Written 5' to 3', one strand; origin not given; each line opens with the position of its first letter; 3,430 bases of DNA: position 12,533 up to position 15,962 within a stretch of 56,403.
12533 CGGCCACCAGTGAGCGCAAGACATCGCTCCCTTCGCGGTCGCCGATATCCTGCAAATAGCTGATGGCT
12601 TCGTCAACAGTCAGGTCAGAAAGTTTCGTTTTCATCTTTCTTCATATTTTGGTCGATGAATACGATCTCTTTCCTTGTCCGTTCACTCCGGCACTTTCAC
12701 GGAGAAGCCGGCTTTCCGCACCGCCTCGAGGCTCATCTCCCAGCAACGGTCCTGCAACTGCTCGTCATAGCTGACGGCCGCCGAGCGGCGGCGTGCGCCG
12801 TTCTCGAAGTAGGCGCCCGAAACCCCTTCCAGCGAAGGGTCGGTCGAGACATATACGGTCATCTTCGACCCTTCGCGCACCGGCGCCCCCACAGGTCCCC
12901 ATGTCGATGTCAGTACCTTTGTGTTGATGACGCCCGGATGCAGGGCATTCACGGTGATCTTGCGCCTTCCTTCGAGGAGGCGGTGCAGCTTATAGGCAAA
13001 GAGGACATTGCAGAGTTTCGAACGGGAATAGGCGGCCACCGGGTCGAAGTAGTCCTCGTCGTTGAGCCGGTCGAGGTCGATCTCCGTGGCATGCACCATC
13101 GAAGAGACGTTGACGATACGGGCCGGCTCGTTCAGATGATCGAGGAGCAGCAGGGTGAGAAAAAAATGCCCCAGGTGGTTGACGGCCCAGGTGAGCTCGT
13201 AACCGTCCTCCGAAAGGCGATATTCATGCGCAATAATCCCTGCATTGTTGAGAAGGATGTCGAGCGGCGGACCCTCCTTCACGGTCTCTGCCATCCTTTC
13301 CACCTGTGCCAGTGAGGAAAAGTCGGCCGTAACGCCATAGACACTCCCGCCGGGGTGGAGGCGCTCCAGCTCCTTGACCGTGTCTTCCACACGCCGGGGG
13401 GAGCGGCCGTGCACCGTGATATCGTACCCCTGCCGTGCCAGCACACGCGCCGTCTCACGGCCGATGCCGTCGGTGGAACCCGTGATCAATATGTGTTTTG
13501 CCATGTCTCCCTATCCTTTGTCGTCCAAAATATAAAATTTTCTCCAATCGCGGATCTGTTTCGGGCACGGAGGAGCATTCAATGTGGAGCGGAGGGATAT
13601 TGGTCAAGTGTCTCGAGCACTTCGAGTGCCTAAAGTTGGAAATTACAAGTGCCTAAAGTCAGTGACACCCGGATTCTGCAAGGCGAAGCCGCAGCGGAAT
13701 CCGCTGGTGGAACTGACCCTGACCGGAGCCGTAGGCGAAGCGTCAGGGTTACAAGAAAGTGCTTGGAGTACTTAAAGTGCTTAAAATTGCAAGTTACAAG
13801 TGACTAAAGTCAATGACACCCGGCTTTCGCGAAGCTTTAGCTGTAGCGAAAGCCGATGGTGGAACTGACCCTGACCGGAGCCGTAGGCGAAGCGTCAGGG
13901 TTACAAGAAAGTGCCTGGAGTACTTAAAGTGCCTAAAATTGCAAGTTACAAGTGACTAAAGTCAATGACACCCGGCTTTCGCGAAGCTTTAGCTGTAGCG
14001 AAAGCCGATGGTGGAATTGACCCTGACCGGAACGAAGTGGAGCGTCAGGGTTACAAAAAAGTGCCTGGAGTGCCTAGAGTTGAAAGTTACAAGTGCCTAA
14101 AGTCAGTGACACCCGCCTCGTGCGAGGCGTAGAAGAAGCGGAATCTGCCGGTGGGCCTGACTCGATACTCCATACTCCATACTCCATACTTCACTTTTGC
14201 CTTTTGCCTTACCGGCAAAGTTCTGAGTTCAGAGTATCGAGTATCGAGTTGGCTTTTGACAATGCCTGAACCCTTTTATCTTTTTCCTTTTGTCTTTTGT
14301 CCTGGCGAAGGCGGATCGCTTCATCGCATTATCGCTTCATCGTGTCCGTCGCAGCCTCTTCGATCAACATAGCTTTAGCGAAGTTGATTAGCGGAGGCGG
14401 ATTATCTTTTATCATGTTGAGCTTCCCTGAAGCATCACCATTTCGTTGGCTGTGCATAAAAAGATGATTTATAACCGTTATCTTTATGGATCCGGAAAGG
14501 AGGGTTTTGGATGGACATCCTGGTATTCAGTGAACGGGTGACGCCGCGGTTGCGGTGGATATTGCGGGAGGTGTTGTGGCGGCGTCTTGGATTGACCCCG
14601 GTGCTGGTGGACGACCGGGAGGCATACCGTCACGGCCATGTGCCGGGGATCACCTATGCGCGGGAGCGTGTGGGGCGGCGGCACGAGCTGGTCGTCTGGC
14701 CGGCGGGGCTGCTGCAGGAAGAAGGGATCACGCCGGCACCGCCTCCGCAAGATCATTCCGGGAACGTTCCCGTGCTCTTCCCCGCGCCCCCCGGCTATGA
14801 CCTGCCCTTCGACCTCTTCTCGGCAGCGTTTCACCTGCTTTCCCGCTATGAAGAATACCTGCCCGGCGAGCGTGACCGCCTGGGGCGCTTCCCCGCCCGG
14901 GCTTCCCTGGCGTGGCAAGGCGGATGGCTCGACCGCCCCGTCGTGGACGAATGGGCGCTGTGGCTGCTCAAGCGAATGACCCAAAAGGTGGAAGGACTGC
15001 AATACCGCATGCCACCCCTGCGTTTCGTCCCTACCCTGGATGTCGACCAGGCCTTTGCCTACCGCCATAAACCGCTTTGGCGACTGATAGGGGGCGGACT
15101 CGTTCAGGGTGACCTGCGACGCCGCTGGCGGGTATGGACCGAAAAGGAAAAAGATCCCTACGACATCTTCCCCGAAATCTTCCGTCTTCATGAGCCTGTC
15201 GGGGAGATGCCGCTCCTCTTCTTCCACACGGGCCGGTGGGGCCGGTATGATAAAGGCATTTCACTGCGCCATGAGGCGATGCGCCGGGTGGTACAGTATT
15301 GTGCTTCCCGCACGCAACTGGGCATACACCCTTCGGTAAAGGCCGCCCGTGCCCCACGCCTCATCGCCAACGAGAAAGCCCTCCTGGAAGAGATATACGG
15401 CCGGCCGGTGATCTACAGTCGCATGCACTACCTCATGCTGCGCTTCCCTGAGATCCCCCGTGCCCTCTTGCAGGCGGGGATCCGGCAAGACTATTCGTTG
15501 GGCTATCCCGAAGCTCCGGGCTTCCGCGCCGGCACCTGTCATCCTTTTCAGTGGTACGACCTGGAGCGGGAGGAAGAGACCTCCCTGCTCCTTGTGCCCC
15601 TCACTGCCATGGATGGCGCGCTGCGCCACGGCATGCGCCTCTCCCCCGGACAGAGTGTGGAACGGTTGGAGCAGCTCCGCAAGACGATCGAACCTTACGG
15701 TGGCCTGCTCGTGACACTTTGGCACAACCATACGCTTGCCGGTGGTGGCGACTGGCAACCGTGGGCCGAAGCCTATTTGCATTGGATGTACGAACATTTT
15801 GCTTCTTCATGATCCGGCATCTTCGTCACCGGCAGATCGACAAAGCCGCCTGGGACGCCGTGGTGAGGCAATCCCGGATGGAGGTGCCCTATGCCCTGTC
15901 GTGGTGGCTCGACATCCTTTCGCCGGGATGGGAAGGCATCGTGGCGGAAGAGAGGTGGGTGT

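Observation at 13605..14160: Tandem ~151-bp structured repeat array with conserved flanks, variable loops and compensatory stem changes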

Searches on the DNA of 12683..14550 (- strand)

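Call 9: search_rna_families(source=window, start=13450, end=14550, threshold=evalue, max_evalue=10)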
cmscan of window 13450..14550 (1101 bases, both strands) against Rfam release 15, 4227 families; matches with E-value up to 10: 5.
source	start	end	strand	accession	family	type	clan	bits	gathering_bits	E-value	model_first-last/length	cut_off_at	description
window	14161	14246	-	RF03788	MIR5304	Gene; miRNA;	-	19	75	0.53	1-80/80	no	MIR5304 microRNA precursor family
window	13817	13861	+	RF03075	DUF3800-VIII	Gene; sRNA;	-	17.9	40.2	3.8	1-64/64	no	DUF3800-VIII RNA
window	14152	14255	+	RF03489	mir-4796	Gene; miRNA;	-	16.6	90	3.7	1-93/93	no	mir-4796 microRNA precursor family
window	14399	14534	-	RF01815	rpsB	Gene; sRNA;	-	14.5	40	4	1-132/132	no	rpsB sRNA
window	13799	13929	+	RF01969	RMST_8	Gene; lncRNA;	-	13.8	80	9.7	1-143/143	no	Rhabdomyosarcoma 2 associated transcript conserved region 8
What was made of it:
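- On Any Rfam 15 RNA family: Only chance-level hits at E <= 10 in 13450-14550 (call 9).
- On Hammerhead ribozyme: No Rfam hit (call 9).
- Closest known: GA-cis RNA motif. Different: The window units give no hit at E <= 10 (call 9).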

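Call 41: build_rna_model(alignment_id=A1, structure=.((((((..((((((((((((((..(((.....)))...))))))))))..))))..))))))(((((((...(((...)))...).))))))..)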
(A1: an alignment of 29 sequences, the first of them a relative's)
Model R1 built from alignment A1 (29 sequences, 95 columns); structure: as given.
model positions 93; base pairs 33; branch points 1; effective number of sequences 0.83; information 0.613 bits per position. Calibrated on 0.2 Mb of random sequence (short: E-values are rough).
structure used (alignment columns):
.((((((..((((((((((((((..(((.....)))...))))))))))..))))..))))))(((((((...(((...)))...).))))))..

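Call 42: search_with_rna_model(model_id=R1, sources=[window, L001, L003, L005, L007, L008, L009, L010, L011, L012, L013, L014, L015, L016, L018, L019, L020, L022, L023, L024, L025, L026, L027, L028, L029, L030, L033, L034], max_evalue=1, make_alignment=true)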
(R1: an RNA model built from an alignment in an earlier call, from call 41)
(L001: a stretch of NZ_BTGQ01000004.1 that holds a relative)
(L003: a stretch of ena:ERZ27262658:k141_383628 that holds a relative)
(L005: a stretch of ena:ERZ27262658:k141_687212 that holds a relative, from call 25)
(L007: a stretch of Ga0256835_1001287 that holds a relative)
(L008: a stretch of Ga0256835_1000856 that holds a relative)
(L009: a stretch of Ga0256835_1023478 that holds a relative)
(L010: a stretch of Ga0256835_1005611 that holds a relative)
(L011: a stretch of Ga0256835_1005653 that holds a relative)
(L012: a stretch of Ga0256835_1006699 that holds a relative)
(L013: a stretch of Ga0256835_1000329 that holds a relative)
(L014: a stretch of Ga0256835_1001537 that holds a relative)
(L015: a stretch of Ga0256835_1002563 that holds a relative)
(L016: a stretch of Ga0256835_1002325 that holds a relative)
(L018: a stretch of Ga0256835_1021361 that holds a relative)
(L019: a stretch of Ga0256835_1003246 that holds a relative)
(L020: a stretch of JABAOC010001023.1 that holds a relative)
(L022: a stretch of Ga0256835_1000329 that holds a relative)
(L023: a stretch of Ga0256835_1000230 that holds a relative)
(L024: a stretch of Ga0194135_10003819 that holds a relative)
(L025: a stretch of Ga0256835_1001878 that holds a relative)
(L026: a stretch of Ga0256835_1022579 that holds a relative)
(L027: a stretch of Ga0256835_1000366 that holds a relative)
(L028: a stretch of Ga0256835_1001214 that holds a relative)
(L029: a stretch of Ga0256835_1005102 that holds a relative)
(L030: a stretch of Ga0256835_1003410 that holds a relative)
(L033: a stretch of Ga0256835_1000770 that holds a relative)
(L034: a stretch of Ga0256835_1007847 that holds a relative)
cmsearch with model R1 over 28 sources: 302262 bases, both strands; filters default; matches with E-value up to 1: 59.
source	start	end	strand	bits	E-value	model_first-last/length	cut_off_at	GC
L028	10050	10142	+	111.9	1e-20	1-93/93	no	0.63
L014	3703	3795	-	111.7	1.1e-20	1-93/93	no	0.68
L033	13353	13445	+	111.2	1.4e-20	1-93/93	no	0.63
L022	1707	1799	+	109.8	2.8e-20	1-93/93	no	0.66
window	13657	13749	+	109.3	3.6e-20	1-93/93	no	0.63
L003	9756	9848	-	109.3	3.6e-20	1-93/93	no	0.63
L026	2546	2639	-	109.1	3.9e-20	1-93/93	no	0.62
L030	7839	7931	+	109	4e-20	1-93/93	no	0.59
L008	12037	12129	-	108.6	4.9e-20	1-93/93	no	0.61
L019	7130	7222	+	108.5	5.3e-20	1-93/93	no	0.65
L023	17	110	+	107.9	6.9e-20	1-93/93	no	0.6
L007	966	1059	+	106.8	1.2e-19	1-93/93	no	0.63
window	13808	13901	+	106.4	1.4e-19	1-93/93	no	0.59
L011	3598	3691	+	105.6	2.1e-19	1-93/93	no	0.64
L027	7091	7184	-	105.5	2.2e-19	1-93/93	no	0.55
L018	2602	2694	-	104.9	3e-19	1-93/93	no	0.61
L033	13574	13667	+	104.7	3.2e-19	1-93/93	no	0.61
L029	5287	5379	+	104.3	3.9e-19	1-93/93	no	0.61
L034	3408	3501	+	103.7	5.1e-19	1-93/93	no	0.59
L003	9606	9697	-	98.4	6.6e-18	1-93/93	no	0.55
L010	775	866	-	97.2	1.2e-17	1-93/93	no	0.55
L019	6936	7027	+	96.3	1.8e-17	1-93/93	no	0.57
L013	4463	4553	-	94.2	5.1e-17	1-93/93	no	0.58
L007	1118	1210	+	94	5.5e-17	1-93/93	no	0.65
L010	604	695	-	92.7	1e-16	1-93/93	no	0.55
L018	33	115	-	92.6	1.1e-16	1-93/93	no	0.6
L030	7996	8087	+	91.5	1.8e-16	1-93/93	no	0.59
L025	441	531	-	90.9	2.4e-16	1-93/93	no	0.58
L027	11674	11764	+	90.8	2.6e-16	1-93/93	no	0.65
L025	552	634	-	90.6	2.9e-16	1-93/93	no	0.61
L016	2581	2663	+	89.8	4.2e-16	1-93/93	no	0.65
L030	8165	8247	+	89.6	4.6e-16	1-93/93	no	0.64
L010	432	524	-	87.5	1.2e-15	1-93/93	no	0.62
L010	6044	6126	-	83.4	8.8e-15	1-93/93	no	0.59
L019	6772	6854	+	82.9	1.1e-14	1-93/93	no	0.65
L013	4329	4421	-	82.8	1.2e-14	1-93/93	no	0.67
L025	121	197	-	71.5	2.7e-12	1-93/93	no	0.56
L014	5493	5587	-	69.5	6.8e-12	1-93/93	no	0.56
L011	3773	3862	+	68.3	1.2e-11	1-93/93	no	0.62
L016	2699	2781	+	64.8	6.7e-11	1-93/93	no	0.48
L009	280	380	+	63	1.5e-10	1-93/93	no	0.49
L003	2391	2471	+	62.8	1.7e-10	1-93/93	no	0.53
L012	4899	4979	+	62.8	1.7e-10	1-93/93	no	0.53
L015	932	1008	+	62.6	2e-10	1-93/93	no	0.55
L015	9472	9548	+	62.3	2.2e-10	1-93/93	no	0.58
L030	8268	8354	+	62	2.6e-10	1-89/93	3'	0.59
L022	4818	4905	+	56.3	4e-09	1-93/93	no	0.55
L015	1063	1158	-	49.5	1e-07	1-93/93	no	0.51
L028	10274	10349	+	47.9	2.2e-07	1-93/93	no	0.59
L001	1858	1925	-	43.7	1.7e-06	1-93/93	no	0.47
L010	5951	6023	-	39.2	1.4e-05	1-93/93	no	0.58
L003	9479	9556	-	24.7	0.015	1-93/93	no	0.56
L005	89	155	+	23.9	0.022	1-93/93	no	0.61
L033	13223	13310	+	23.3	0.029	1-93/93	no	0.55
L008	12150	12175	-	21.3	0.076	68-93/93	5'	0.73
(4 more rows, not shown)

Alignment A2: 59 matches aligned to the model, 132 columns, each read 5' to 3' on its own strand. Consensus structure (alignment columns), stored with it:
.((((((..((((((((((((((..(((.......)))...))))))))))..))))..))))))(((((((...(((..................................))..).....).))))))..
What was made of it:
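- Checked: It scores 23.9 bits against 98-109 for units 1-3 (call 42).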

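Call 61: search_dna_similar(query=window:13640-13960:+, collection=plasmids, mode=distant, max_evalue=0.01)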
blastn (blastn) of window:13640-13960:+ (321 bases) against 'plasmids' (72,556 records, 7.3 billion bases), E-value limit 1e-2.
No match.

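Call 62: search_dna_similar(query=window:13640-13960:+, collection=phages, mode=distant, max_evalue=0.01)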
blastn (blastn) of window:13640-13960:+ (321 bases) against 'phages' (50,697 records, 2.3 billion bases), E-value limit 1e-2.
No match.
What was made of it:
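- Tried and rejected: Plasmids and phages. blastn in distant mode found no match (calls 61, 62).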

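Call 65: search_with_rna_model(model_id=R1, sources=[L036, L037, L038, L039, L040, L041, L042, L043, L044, L045, L046, L047, L048, L049, L050, L051, L052, L053, L054, L055, L056, L057, L058, L059, L060, L061, L062, L063, L064, L065, L066, L067, L068, L069, L070, L071, L072, L073, L074, L075, L076, L077, L078, L079, L080, L081, L082], max_evalue=1)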
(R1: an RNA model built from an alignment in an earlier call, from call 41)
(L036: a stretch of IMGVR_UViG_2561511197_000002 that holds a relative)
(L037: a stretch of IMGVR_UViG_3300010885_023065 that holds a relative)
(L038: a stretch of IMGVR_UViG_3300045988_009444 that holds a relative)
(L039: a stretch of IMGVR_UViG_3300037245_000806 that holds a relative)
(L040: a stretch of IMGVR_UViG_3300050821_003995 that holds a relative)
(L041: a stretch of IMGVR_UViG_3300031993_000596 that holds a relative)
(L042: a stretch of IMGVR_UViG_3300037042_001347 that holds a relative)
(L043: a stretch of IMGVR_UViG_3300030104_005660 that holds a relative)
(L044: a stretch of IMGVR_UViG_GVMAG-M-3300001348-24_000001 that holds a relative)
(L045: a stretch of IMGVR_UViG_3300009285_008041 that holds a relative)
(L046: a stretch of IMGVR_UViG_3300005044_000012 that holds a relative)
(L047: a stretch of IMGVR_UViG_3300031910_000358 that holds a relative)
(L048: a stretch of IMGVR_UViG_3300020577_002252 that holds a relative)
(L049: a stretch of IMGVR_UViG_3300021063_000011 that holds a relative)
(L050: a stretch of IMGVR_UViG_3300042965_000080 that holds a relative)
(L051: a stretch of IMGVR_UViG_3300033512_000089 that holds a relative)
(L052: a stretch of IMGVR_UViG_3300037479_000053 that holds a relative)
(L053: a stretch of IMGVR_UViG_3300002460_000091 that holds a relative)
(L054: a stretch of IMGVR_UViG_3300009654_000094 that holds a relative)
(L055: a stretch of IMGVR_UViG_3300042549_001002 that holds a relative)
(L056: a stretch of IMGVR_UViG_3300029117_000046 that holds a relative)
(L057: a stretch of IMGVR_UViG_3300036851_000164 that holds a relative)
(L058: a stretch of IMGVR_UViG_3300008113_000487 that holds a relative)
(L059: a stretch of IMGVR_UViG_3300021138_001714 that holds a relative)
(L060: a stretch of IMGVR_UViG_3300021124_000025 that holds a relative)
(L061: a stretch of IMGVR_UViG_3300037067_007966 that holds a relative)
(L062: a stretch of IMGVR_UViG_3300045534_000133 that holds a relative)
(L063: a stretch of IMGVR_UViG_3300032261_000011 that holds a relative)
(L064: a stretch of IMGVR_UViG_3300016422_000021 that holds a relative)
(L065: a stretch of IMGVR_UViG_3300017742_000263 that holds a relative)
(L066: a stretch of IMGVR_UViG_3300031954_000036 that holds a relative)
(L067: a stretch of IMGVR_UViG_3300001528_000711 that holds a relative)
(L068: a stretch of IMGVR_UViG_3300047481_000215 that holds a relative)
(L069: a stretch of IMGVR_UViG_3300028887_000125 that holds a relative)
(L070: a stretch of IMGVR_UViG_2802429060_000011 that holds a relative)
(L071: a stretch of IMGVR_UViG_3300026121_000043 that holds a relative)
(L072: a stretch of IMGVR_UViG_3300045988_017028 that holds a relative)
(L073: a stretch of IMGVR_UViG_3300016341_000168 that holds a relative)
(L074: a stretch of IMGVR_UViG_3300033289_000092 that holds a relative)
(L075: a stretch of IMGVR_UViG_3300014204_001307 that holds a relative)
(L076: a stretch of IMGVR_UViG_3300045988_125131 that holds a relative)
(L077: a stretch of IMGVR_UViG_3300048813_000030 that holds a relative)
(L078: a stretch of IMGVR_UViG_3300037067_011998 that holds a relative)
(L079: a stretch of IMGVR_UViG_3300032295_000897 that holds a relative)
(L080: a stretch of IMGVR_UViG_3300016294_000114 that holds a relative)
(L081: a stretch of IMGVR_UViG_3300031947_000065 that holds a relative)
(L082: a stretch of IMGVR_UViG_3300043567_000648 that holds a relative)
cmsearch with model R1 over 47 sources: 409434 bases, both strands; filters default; matches with E-value up to 1: 0.
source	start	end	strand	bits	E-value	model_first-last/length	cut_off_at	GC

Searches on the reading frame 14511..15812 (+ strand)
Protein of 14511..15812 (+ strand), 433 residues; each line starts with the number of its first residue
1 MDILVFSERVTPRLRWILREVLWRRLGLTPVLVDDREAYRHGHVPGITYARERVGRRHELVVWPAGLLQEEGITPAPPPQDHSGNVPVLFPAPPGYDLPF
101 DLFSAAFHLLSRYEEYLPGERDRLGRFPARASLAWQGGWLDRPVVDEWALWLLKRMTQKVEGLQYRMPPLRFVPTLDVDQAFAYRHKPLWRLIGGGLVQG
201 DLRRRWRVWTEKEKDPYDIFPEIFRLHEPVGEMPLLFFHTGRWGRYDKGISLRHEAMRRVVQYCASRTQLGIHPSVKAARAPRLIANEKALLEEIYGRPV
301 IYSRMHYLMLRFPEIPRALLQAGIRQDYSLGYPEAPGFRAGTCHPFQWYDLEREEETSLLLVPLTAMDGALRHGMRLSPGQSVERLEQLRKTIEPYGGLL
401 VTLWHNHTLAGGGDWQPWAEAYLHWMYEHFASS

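Call 25: find_encoding_contigs(protein=window:14511-15812:+, flank=10000, max_places=10)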
Protein window:14511-15812:+ (433 aa): 2 contigs read that carry it; 2 places shown.
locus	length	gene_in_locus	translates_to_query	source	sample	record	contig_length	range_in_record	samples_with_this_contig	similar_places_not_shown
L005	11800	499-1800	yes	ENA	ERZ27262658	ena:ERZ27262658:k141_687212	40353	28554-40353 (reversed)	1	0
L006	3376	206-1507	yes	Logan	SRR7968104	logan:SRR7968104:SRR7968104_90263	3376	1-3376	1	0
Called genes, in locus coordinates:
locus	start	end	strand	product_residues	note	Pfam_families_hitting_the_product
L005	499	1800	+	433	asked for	PF23019:DUF7033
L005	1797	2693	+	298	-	PF13480:Acetyltransf_6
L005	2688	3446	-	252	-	-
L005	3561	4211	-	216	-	PF00578:AhpC-TSA, PF08534:Redoxin, PF10417:1-cysPrx_C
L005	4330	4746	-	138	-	PF01475:FUR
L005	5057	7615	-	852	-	PF17210:SdrD_B (weak), PF13620:CarboxypepD_reg (weak), PF18962:Por_Secre_tail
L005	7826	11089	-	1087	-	PF08450:SGL (faint), PF07494:Reg_prop (weak), PF07495:Y_Y_Y, PF07228:SpoIIE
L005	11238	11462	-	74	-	-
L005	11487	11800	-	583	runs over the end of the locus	PF00474:SSF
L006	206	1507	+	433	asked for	PF23019:DUF7033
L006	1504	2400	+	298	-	PF13480:Acetyltransf_6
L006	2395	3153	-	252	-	-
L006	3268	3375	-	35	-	?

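Call 66: search_protein_families(library=pfam, proteins=[window:14511-15812:+], max_evalue=0.001)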
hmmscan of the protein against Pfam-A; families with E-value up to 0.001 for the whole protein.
window:14511-15812:+ (433 aa): 1 family
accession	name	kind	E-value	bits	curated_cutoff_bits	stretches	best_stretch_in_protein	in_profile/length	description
PF23019.1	DUF7033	-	9.2e-30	103.3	27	1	98-187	1-90/90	Family of unknown function (DUF7033)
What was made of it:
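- Checked: Pfam gives no deacetylase match (calls 25, 66).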
